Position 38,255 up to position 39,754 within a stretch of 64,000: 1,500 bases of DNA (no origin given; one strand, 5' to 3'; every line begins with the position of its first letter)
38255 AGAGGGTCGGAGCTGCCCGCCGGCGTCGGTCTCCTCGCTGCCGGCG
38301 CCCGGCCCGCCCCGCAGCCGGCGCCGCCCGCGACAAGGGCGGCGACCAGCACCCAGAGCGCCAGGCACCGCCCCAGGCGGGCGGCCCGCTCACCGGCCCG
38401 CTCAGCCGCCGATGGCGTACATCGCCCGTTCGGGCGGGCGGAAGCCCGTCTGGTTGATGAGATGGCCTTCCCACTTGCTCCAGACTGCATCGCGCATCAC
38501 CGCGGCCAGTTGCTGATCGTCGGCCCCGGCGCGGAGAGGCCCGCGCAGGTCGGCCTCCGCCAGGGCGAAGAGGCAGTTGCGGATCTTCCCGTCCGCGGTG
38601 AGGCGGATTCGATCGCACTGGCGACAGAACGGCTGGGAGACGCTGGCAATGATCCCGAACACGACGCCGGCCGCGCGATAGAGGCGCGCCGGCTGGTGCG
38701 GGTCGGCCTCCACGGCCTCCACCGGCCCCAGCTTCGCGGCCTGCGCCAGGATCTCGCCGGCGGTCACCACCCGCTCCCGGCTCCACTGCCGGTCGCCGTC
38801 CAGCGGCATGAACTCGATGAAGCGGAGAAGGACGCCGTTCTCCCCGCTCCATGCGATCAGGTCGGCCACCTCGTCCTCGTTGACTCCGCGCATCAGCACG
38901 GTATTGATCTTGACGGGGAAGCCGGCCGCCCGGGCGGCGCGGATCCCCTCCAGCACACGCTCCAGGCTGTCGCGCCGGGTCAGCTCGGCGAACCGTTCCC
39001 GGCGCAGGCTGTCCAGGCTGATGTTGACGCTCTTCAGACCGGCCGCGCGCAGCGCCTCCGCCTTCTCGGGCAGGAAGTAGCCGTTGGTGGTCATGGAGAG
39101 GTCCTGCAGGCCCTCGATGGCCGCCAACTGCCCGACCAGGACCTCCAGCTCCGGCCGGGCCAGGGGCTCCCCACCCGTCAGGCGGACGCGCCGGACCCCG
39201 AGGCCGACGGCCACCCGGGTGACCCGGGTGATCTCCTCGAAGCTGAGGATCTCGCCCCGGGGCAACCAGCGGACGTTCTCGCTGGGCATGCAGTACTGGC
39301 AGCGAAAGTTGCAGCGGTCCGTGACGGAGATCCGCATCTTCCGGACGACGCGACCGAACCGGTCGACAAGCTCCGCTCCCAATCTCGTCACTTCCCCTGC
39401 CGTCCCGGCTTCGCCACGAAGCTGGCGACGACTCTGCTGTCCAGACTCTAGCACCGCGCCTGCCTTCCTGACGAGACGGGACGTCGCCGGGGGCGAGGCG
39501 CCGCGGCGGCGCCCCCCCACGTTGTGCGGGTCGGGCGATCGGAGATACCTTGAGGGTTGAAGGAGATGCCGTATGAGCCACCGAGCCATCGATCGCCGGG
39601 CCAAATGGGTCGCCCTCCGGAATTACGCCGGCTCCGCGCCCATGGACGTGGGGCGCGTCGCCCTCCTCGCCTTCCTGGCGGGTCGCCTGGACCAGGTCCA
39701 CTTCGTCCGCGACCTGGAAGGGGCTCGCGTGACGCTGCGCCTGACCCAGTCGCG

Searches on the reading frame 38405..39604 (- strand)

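Call 70: search_protein_families(library=pfam, proteins=[window:38405-39604:-], max_evalue=0.0001)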
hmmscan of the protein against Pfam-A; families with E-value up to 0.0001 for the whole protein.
window:38405-39604:- (400 aa): 2 families
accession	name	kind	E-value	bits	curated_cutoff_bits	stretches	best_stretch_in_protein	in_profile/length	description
PF04055.27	Radical_SAM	-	4.3e-40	138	29.5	1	92-252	1-165/166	Radical SAM superfamily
PF06463.18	Mob_synth_C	-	1.5e-33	115.9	37.4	1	260-381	3-126/128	Molybdenum Cofactor Synthesis C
